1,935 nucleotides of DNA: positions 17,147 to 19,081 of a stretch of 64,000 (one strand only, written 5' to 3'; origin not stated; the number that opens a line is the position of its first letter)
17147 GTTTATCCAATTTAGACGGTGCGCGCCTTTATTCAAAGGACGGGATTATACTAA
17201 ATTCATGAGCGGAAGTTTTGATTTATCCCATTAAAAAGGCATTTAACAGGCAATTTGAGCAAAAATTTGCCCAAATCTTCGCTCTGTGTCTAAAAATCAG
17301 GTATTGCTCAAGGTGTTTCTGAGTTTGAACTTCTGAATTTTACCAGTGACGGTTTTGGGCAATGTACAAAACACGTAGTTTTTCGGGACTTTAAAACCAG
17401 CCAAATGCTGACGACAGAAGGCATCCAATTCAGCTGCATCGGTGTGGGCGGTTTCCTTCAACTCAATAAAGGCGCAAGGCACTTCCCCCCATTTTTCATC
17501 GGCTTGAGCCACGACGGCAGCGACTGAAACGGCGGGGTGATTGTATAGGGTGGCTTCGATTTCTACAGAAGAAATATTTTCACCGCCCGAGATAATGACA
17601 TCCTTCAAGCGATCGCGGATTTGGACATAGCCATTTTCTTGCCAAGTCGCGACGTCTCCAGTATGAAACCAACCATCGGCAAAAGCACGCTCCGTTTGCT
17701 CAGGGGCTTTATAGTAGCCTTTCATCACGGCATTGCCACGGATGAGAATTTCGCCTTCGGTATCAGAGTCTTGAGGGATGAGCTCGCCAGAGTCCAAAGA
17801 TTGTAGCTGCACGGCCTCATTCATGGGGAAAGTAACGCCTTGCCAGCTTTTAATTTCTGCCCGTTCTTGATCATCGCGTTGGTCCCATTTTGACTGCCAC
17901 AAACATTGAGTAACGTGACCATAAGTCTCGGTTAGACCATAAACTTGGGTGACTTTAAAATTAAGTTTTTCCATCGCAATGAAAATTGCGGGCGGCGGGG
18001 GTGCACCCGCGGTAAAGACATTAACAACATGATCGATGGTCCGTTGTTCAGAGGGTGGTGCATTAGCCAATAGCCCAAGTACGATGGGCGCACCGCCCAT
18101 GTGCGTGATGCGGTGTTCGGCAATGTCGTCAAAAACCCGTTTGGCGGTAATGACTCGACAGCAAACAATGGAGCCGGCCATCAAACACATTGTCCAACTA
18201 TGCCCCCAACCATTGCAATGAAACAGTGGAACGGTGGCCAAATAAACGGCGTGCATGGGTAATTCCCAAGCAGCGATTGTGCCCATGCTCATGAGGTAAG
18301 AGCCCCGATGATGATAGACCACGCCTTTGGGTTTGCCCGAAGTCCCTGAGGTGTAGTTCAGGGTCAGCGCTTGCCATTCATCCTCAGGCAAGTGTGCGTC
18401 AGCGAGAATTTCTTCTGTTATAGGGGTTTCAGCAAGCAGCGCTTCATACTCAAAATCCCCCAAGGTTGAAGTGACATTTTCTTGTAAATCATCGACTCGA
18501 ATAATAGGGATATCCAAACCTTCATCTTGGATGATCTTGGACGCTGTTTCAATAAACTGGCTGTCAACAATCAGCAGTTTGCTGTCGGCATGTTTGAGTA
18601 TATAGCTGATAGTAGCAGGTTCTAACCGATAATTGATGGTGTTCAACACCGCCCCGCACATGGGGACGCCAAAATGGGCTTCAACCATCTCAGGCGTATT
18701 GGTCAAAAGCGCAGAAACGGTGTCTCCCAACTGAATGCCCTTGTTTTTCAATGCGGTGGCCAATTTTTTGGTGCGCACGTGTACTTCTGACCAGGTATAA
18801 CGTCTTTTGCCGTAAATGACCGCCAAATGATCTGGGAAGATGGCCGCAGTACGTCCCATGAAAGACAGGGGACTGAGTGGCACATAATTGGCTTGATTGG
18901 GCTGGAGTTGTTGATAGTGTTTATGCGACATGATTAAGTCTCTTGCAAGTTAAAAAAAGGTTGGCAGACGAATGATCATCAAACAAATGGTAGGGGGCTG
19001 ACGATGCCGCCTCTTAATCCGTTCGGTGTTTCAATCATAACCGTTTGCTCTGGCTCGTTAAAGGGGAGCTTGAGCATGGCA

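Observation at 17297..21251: Operon-like trio of acyl-CoA dehydrogenase, stand-alone GcvT-family aminomethyltransferase and AMP-forming acyl-CoA ligase: a candidate dmdC-dmdA-dmdB DMSP demethylation module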

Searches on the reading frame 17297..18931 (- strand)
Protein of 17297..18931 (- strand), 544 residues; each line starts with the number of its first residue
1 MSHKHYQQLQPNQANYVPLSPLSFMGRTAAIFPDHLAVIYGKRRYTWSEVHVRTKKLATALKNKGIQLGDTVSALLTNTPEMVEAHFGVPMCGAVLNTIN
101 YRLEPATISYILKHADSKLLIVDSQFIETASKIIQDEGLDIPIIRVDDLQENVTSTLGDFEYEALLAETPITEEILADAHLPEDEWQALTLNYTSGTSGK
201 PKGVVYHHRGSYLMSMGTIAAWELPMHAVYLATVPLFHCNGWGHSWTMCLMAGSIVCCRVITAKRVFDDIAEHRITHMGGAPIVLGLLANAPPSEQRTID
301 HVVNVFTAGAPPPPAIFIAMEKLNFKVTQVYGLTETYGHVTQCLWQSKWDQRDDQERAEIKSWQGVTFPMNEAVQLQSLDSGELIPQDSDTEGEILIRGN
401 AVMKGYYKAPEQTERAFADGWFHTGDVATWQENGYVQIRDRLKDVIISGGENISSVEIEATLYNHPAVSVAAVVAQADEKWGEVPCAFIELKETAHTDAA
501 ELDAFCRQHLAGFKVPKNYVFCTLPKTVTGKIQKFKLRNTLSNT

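Call 4: search_protein_families(library=ncbifam, proteins=[window:17297-18931:-], max_evalue=0.00001)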
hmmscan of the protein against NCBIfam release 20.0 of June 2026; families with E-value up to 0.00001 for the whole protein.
window:17297-18931:- (544 aa): 104 families (the best 25 are shown)
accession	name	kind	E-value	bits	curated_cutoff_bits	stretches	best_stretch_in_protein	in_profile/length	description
NF006020.0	PRK08162.1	subfamily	3.8e-237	788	677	1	2-542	2-539/545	acyl-CoA synthetase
NF004837.0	PRK06187.1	subfamily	2e-136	455.4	476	1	25-542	14-523/531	long-chain-fatty-acid--CoA ligase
NF006182.0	PRK08316.1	subfamily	3e-92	309.8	663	1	24-542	16-518/523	fatty acyl-CoA synthetase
NF005426.0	PRK07008.1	equivalog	4.6e-89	299.5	822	1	43-542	42-536/545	3-(methylthio)propionyl-CoA ligase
NF004674.0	PRK06018.1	subfamily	7.3e-87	292.3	766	1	43-542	38-535/544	long-chain-fatty-acid--CoA ligase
NF005307.0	PRK06839.1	equivalog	4.6e-82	276.2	748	1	26-541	9-493/496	o-succinylbenzoate--CoA ligase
NF005801.1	PRK07656.1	equivalog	4.1e-81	273.1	657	1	26-538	8-500/500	FadD3 family acyl-CoA ligase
NF002966.0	PRK03640.1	equivalog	1.3e-80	271.3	556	1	27-542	10-481/483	o-succinylbenzoate--CoA ligase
NF005676.0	PRK07470.1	equivalog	2.3e-80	270.8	774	1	23-543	24-531/544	acyl-CoA synthetase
NF009233.0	PRK12583.1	subfamily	1.4e-79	268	832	1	25-540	24-549/558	fatty acid CoA ligase family protein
TIGR01923.1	menE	equivalog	3.4e-76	256.9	330.15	1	46-536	1-441/442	o-succinylbenzoate--CoA ligase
NF004797.0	PRK06145.1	equivalog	4.1e-76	256.3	850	1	29-541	12-495/499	acyl-CoA synthetase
NF052269.1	Staph_lig_FadD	equivalog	1.6e-73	247.7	650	1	35-542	16-494/499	long-chain-fatty-acid--CoA ligase FadD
NF004808.0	PRK06155.1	equivalog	1.4e-71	241.4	722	1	25-540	27-521/542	ATP-dependent acyl-CoA ligase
NF005714.0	PRK07529.1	subfamily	2.5e-71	240.9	632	1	11-539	22-574/640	acyl-CoA synthetase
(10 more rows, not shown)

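Call 5: search_protein_families(library=pfam, proteins=[window:17297-18931:-], max_evalue=0.00001)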
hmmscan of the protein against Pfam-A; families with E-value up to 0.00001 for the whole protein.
window:17297-18931:- (544 aa): 2 families
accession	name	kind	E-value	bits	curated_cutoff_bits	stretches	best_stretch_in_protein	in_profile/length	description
PF00501.34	AMP-binding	-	2e-73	247.8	29.9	1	27-407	3-384/384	AMP-binding enzyme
PF13193.12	AMP-binding_C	-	1.1e-18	68.4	24.5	1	457-531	1-76/76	AMP-binding enzyme C-terminal domain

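Call 7: search_solved_structures(query=window:17297-18931:-, max_evalue=1e-40)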
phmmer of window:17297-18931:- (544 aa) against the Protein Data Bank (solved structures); distinct sequences matched with E-value up to 1e-40: 24.
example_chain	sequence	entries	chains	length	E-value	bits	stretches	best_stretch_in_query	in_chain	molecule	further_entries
1ult_A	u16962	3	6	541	3.6e-71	243.4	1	23-542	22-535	long chain fatty acid-CoA ligase | long-chain-fatty-acid-CoA synthetase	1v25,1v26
6ihk_A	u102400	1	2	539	3.9e-63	216.9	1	44-541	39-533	AMP-binding domain protein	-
6ijb_A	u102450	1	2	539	2.6e-62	214.2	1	44-541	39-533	AMP-binding domain protein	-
8hsy_A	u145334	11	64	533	3.1e-62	213.9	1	27-538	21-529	Acyl-acyl carrier protein synthetase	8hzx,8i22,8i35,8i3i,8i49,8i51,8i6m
8jyl_A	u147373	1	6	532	3.2e-62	213.9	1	27-538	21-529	Acyl-acyl carrier protein synthetase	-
8wev_A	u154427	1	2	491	1.5e-58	201.8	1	189-539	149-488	Feruloyl-CoA Synthetase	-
8weu_A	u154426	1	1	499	1.5e-58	201.7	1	189-539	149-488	Fatty-acyl-CoA synthase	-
3r44_A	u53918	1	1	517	1e-56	195.7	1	43-542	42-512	fatty acyl CoA synthetase FADD13 (FATTY-ACYL-CoA SYNTHETASE)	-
5buq_A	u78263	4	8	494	2.4e-54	187.9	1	171-539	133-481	2-succinylbenzoate--CoA ligase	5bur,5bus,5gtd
5x8f_A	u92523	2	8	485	3.8e-54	187.2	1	26-539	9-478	2-succinylbenzoate--CoA ligase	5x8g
8r2q_A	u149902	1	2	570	2e-53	184.8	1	25-538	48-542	Probable fatty-acid-CoA ligase FadD5 (Fatty-acid-CoA synthetase) (Fatty-acid-CoA synthase)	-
5bsm_A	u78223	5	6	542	4.1e-50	173.9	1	16-541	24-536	4-coumarate--CoA ligase 2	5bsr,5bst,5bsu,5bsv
5u95_A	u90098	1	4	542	4.2e-50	173.9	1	16-541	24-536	4-coumarate--CoA ligase 2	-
5bsw_A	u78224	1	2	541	4.5e-50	173.8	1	16-541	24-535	4-coumarate--CoA ligase 2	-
3tsy_A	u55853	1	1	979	1.5e-48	168.7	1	44-543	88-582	Fusion Protein 4-coumarate--CoA ligase 1, Resveratrol synthase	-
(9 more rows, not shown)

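Call 16: find_homologous_proteins(query=window:17297-18931:-, max_evalue=1e-60)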
Query window:17297-18931:- (544 aa): 8000 proteins with E <= 1e-60 among 8000 candidates; the best 120 are listed.
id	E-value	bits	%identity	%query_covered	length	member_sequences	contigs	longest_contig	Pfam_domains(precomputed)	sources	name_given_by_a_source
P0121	0.0e+0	1239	97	100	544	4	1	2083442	PF00501.35,PF13193.13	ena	-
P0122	3.2e-244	829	-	-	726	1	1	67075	PF00501.35,PF13193.13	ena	-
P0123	1.0e-236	805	63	99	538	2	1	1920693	PF00501.35,PF13193.13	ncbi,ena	-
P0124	1.5e-233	794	64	99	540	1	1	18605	PF00501.35,PF13193.13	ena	-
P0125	2.5e-233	794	62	99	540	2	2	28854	PF00501.35,PF13193.13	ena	-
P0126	4.7e-233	793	63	99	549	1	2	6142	PF00501.35,PF13193.13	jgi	jgi:fatty-acyl-CoA synthase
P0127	2.0e-232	791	62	100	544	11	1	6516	PF00501.35,PF13193.13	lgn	-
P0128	2.5e-232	790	62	100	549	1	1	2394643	PF00501.35,PF13193.13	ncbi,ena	-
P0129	5.3e-232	789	62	99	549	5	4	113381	PF00501.35,PF13193.13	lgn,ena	-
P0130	4.3e-230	783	63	99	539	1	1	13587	PF00501.35,PF13193.13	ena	-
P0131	5.9e-230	782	62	97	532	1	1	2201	PF00501.35,PF13193.13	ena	-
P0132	9.7e-230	782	62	99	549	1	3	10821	PF00501.35,PF13193.13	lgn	-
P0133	2.5e-229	780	61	99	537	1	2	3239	PF00501.35,PF13193.13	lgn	-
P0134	2.2e-228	777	62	99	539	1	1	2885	PF00501.35,PF13193.13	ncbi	-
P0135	3.5e-228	777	63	99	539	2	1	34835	PF00501.35,PF13193.13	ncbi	-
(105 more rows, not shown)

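Call 51: search_solved_structures(query=window:17297-18931:-, max_evalue=1e-62, show_alignments=2)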
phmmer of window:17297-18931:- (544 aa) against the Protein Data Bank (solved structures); distinct sequences matched with E-value up to 1e-62: 2.
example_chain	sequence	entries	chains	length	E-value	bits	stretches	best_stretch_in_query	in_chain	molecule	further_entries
1ult_A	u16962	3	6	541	3.6e-71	243.4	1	23-542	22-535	long chain fatty acid-CoA ligase | long-chain-fatty-acid-CoA synthetase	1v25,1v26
6ihk_A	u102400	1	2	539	3.9e-63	216.9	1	44-541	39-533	AMP-binding domain protein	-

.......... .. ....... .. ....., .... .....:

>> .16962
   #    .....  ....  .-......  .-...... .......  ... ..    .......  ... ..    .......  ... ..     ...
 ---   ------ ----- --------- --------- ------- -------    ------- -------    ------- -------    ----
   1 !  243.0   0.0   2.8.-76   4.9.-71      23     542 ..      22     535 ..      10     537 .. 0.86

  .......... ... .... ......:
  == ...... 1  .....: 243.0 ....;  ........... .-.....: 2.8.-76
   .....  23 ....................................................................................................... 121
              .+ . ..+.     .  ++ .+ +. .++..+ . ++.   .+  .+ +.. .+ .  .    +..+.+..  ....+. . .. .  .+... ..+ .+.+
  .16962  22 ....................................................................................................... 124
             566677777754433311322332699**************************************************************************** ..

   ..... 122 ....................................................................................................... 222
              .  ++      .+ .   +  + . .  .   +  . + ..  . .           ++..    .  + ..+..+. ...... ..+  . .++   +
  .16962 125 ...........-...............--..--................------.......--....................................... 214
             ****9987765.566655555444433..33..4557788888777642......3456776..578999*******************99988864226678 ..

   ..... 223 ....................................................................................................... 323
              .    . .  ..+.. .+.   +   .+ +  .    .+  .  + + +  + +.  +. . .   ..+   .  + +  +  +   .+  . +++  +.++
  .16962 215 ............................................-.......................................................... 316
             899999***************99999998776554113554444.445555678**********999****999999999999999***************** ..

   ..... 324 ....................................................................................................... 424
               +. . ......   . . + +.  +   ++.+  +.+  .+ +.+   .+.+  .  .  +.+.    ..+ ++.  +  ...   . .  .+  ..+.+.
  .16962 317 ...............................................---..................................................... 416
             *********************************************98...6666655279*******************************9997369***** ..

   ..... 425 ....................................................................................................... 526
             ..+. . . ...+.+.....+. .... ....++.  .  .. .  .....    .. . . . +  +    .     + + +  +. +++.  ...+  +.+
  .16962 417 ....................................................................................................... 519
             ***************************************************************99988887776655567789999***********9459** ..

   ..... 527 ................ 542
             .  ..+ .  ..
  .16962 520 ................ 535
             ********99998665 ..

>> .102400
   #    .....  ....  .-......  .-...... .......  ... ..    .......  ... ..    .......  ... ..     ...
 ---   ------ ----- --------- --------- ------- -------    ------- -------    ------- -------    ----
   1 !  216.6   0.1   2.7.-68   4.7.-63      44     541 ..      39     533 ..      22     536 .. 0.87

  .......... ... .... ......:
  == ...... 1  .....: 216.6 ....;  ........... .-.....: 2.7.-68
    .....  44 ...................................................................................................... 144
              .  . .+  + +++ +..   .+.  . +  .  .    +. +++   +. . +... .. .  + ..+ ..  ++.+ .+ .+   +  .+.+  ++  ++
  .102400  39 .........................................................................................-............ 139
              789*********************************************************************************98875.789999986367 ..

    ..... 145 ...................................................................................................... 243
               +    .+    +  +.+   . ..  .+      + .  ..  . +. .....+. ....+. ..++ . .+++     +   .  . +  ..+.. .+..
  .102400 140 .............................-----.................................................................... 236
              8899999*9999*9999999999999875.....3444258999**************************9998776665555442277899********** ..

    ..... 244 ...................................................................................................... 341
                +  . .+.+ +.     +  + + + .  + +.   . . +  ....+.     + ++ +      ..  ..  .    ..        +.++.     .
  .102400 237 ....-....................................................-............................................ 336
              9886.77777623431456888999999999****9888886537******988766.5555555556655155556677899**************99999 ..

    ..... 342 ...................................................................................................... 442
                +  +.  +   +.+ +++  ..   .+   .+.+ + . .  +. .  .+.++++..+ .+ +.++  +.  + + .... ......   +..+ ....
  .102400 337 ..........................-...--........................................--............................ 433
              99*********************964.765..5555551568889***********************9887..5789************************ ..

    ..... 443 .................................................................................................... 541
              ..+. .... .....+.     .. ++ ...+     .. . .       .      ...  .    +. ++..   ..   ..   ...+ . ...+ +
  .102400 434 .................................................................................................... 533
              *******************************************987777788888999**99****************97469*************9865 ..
